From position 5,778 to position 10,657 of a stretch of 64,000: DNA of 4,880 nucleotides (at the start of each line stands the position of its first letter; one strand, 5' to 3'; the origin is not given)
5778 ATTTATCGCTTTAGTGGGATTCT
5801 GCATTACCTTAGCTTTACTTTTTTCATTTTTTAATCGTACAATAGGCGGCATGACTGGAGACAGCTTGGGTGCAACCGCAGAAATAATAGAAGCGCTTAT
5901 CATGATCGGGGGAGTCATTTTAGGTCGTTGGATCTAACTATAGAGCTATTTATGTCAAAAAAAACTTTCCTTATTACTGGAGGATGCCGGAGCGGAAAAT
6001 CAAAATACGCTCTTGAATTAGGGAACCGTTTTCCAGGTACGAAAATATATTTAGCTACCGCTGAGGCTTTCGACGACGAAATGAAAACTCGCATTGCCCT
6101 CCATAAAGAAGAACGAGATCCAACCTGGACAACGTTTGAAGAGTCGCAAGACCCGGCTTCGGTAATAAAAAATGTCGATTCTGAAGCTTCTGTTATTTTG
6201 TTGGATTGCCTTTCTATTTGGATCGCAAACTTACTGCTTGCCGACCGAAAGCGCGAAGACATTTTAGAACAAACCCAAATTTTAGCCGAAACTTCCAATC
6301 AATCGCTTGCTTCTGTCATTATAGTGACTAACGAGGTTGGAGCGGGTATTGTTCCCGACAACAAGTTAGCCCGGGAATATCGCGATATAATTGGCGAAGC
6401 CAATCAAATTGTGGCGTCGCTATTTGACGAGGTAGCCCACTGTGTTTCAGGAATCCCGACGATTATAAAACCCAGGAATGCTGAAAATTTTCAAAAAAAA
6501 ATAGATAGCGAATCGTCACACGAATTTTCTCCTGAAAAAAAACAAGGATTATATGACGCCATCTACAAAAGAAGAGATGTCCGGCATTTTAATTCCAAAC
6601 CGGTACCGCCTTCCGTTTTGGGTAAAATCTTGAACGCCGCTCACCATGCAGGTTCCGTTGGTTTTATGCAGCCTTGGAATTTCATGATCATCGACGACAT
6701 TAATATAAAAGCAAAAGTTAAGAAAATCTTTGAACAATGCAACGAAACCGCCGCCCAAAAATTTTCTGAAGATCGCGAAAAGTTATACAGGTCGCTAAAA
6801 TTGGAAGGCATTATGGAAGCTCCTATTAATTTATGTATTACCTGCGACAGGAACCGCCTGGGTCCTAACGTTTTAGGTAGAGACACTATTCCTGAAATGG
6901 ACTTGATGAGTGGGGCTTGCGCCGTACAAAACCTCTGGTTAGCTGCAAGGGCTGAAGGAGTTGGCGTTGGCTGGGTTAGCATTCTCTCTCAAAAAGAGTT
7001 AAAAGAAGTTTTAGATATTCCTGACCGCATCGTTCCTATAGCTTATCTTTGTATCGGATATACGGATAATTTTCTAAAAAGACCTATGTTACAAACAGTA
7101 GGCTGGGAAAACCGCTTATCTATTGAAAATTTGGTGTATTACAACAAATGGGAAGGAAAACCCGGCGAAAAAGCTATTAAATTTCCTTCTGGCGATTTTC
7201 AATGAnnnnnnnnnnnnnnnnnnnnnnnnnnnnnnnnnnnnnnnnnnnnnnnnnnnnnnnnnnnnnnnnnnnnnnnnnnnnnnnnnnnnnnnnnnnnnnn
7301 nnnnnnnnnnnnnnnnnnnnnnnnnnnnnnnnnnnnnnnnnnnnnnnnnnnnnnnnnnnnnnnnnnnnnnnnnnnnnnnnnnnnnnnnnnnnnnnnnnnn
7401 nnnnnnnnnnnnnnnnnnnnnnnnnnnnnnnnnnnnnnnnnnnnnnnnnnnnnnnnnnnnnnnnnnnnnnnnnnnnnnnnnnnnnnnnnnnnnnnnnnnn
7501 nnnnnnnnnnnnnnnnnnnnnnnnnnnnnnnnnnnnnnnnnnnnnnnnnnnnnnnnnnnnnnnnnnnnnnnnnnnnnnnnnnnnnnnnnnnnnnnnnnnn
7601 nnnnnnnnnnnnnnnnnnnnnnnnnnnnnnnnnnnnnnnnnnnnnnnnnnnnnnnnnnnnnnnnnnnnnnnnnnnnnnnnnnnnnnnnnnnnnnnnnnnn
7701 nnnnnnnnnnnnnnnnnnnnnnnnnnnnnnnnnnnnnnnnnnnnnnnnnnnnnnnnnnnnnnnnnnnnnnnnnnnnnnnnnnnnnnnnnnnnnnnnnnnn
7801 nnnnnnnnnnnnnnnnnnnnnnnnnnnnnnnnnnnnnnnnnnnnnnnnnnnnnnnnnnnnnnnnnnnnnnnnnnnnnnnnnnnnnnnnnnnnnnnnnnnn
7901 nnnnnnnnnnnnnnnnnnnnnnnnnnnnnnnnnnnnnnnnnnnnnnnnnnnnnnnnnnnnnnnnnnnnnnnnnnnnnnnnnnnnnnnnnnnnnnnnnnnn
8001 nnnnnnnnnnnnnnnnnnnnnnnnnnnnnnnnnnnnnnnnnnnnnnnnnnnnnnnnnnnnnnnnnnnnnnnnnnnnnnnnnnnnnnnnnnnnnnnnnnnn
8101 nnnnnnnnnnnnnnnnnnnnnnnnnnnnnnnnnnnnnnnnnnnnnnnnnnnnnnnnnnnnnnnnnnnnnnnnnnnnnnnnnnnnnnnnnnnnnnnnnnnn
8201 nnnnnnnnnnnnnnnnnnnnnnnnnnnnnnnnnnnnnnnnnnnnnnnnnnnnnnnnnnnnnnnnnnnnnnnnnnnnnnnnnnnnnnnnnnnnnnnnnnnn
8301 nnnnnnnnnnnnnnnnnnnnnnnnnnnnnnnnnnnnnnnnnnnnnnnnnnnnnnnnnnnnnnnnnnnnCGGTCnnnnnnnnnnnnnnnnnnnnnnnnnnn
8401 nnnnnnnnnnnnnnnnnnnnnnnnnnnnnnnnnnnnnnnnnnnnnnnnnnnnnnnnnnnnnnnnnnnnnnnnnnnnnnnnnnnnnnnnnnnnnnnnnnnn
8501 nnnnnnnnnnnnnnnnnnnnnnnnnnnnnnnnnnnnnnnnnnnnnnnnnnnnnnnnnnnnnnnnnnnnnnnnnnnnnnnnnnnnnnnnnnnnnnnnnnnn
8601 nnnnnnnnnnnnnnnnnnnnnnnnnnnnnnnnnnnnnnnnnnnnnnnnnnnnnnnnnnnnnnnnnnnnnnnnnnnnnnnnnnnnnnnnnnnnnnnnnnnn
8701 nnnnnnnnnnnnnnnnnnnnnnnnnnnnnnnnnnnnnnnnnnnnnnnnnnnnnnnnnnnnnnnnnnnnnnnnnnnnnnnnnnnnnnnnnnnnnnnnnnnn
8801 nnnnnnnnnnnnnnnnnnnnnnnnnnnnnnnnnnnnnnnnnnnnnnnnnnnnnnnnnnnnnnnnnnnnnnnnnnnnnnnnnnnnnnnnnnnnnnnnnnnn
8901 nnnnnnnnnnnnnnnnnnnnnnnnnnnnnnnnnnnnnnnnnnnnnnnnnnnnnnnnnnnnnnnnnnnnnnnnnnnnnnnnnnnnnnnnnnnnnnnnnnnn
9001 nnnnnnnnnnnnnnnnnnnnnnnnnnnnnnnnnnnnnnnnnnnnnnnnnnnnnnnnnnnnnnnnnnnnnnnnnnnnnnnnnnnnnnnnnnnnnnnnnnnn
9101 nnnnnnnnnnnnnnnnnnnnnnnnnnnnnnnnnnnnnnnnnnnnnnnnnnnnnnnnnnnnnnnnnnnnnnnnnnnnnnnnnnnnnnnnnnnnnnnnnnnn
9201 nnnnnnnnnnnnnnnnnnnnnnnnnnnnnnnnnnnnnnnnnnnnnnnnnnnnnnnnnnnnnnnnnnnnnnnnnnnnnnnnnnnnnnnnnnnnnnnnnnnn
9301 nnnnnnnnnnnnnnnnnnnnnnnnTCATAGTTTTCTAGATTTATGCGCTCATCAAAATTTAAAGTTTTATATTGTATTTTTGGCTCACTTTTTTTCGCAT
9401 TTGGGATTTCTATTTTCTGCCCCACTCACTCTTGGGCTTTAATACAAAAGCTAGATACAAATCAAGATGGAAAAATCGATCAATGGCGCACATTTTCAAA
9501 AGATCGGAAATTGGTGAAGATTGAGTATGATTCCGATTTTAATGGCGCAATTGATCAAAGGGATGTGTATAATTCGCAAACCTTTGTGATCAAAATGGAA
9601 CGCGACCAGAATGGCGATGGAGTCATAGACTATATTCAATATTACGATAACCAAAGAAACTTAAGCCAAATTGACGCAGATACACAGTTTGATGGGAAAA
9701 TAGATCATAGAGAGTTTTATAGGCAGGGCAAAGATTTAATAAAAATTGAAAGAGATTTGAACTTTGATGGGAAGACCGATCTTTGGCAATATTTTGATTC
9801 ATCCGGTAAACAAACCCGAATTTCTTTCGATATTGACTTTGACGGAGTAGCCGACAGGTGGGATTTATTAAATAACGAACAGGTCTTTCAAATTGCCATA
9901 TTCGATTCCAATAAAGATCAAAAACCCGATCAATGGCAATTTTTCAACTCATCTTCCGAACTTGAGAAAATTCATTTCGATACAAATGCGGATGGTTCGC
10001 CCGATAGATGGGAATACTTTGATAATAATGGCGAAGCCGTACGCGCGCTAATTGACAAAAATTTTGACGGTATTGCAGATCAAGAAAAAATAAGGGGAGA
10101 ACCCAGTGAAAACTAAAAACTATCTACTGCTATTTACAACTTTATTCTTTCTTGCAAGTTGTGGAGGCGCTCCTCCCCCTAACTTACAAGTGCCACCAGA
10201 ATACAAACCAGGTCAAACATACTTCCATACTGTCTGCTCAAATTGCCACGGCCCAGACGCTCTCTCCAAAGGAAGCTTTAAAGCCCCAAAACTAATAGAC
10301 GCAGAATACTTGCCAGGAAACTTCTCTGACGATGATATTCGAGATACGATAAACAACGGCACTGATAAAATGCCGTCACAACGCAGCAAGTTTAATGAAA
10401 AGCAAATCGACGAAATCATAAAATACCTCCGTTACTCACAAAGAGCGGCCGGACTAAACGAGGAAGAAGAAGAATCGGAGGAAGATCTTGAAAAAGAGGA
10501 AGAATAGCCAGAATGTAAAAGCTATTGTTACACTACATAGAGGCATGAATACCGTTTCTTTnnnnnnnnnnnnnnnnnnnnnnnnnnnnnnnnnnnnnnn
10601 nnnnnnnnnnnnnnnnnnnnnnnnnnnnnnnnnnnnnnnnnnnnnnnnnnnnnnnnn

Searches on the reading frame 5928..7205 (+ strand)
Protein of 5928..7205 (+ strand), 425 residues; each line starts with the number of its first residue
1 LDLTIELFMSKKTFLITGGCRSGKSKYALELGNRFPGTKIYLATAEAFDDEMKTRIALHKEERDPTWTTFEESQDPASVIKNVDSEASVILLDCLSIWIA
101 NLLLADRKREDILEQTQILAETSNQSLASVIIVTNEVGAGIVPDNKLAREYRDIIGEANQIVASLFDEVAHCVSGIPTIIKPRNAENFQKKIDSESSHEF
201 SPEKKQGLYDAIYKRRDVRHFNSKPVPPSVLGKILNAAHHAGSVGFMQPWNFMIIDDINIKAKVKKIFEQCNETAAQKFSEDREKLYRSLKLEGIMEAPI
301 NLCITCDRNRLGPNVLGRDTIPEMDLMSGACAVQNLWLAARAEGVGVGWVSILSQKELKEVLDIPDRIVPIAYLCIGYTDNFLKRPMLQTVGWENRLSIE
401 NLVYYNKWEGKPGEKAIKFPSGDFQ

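Call 33: search_protein_families(library=pfam, proteins=[window:5928-7205:+], max_evalue=0.00001)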
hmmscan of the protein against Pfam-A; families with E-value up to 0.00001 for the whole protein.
window:5928-7205:+ (425 aa): 2 families
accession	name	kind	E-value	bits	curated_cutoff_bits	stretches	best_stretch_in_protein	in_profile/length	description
PF02283.22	CobU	-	1.6e-55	187.6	27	1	15-178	2-166/168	Cobinamide kinase / cobinamide phosphate guanyltransferase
PF00881.29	Nitroreductase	-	2.7e-29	102.9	23.5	1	212-378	1-167/167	Nitroreductase family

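Call 97: search_protein_families(library=ncbifam, proteins=[window:5928-7205:+], max_evalue=0.00001)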
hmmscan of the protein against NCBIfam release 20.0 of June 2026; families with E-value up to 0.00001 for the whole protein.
window:5928-7205:+ (425 aa): 6 families
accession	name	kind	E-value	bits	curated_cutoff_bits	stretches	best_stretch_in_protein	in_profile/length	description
TIGR02476.1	BluB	equivalog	4.4e-75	251.6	150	1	200-402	1-203/205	5,6-dimethylbenzimidazole synthase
NF004469.0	PRK05800.1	equivalog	1.4e-51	174.6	161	1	12-181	3-170/173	bifunctional adenosylcobinamide kinase/adenosylcobinamide-phosphate guanylyltransferase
NF009810.0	PRK13294.1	equivalog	3e-14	52.8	304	1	205-381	251-432/449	coenzyme F420-0:L-glutamate ligase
TIGR03553.1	F420_FbiB_CTERM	equivalog_domain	6.8e-13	48.8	249.55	1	210-382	1-178/194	F420 biosynthesis protein FbiB, C-terminal domain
NF008033.1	PRK10765.1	equivalog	3.1e-10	39.9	223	0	209-267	5-63/240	oxygen-insensitive NADPH nitroreductase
NF008088.0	PRK10828.1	equivalog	1.7e-06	27.7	183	1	215-363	10-147/183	NAD(P)H nitroreductase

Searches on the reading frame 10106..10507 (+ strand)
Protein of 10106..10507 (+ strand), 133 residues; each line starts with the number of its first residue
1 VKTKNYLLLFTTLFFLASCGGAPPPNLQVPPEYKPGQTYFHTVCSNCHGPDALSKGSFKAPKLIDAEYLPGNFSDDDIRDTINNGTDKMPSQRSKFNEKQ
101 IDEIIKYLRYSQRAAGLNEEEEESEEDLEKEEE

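Call 97: search_protein_families(library=ncbifam, proteins=[window:10106-10507:+], max_evalue=0.00001)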
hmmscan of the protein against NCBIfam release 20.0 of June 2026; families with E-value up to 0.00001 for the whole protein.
window:10106-10507:+ (133 aa): 5 families
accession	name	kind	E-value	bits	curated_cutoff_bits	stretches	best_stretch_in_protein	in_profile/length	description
NF045774.1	cytochro_C551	exception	8.6e-11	41.8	118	1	1-109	1-107/110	cytochrome c551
TIGR00782.1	ccoP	equivalog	1.2e-08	34.6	179.95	1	36-118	110-199/285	cytochrome-c oxidase, cbb3-type subunit III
NF045773.1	cytochro_C550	exception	4.8e-08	32.9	125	1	36-108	52-116/118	cytochrome c550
NF011054.0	PRK14486.1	equivalog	5.7e-07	29.3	447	1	36-113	218-292/294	putative bifunctional cbb3-type cytochrome c oxidase subunit II/cytochrome c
NF050122.1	bc1_QcrC_actin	exception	5e-06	26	200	1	34-124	42-130/253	cytochrome bc1 complex diheme cytochrome c subunit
